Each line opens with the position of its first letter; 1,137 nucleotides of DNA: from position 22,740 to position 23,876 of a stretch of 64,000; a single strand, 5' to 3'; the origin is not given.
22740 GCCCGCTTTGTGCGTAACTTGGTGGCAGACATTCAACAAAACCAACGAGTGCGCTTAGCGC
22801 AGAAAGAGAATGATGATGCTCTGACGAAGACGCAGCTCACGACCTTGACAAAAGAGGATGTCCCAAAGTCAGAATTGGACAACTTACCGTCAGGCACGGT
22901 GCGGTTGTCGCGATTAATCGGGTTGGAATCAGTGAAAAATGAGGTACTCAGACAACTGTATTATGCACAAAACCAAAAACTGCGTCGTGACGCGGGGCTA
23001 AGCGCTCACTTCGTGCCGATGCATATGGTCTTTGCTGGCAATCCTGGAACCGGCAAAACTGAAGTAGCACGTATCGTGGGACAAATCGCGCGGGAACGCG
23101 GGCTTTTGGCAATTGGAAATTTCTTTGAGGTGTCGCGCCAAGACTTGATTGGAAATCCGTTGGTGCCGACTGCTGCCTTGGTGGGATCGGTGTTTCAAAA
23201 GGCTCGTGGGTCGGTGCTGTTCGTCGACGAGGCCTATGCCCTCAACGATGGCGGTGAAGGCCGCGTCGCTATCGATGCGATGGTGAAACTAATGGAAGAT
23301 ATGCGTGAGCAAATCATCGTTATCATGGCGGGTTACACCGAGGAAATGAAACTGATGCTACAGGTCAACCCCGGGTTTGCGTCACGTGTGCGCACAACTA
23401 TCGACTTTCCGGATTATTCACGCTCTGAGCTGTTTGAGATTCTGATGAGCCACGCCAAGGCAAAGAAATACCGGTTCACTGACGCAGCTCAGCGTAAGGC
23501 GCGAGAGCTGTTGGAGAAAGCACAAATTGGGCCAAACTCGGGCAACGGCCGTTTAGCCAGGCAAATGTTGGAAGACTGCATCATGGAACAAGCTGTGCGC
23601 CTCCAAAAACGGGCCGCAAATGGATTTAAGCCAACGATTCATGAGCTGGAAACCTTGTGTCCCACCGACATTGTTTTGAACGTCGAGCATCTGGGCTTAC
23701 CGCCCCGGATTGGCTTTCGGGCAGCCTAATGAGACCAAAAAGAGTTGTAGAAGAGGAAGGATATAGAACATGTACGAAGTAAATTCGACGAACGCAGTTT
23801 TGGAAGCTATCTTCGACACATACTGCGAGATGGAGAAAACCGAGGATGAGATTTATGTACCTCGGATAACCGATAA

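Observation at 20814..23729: Tandem CbbX/SpoVK-type AAA+ ATPase with a 430-aa unknown N-terminal domain as the lead gene of the RT operon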

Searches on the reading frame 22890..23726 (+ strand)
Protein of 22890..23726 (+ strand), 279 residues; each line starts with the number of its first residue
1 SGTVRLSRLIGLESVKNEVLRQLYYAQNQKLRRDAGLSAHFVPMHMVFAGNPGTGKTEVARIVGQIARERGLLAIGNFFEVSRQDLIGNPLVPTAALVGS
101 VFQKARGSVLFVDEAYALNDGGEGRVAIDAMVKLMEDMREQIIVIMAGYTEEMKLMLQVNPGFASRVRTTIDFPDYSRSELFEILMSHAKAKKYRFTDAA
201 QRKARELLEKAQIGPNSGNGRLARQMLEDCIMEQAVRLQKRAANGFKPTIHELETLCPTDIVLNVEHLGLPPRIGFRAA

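Call 102: search_solved_structures(query=window:22890-23726:+, max_evalue=1e-20, show_alignments=1)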
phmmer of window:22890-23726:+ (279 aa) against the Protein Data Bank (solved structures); distinct sequences matched with E-value up to 1e-20: 3.
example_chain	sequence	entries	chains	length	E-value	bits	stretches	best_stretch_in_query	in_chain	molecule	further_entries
3zuh_A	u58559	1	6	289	1.1e-40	142.8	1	8-245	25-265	PROTEIN CBBX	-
3syk_A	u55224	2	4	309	1.2e-40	142.6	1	8-245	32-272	Protein CbbX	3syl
9lur_A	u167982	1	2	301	7.2e-34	120.5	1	4-231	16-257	ESX-1 secretion system protein EccA1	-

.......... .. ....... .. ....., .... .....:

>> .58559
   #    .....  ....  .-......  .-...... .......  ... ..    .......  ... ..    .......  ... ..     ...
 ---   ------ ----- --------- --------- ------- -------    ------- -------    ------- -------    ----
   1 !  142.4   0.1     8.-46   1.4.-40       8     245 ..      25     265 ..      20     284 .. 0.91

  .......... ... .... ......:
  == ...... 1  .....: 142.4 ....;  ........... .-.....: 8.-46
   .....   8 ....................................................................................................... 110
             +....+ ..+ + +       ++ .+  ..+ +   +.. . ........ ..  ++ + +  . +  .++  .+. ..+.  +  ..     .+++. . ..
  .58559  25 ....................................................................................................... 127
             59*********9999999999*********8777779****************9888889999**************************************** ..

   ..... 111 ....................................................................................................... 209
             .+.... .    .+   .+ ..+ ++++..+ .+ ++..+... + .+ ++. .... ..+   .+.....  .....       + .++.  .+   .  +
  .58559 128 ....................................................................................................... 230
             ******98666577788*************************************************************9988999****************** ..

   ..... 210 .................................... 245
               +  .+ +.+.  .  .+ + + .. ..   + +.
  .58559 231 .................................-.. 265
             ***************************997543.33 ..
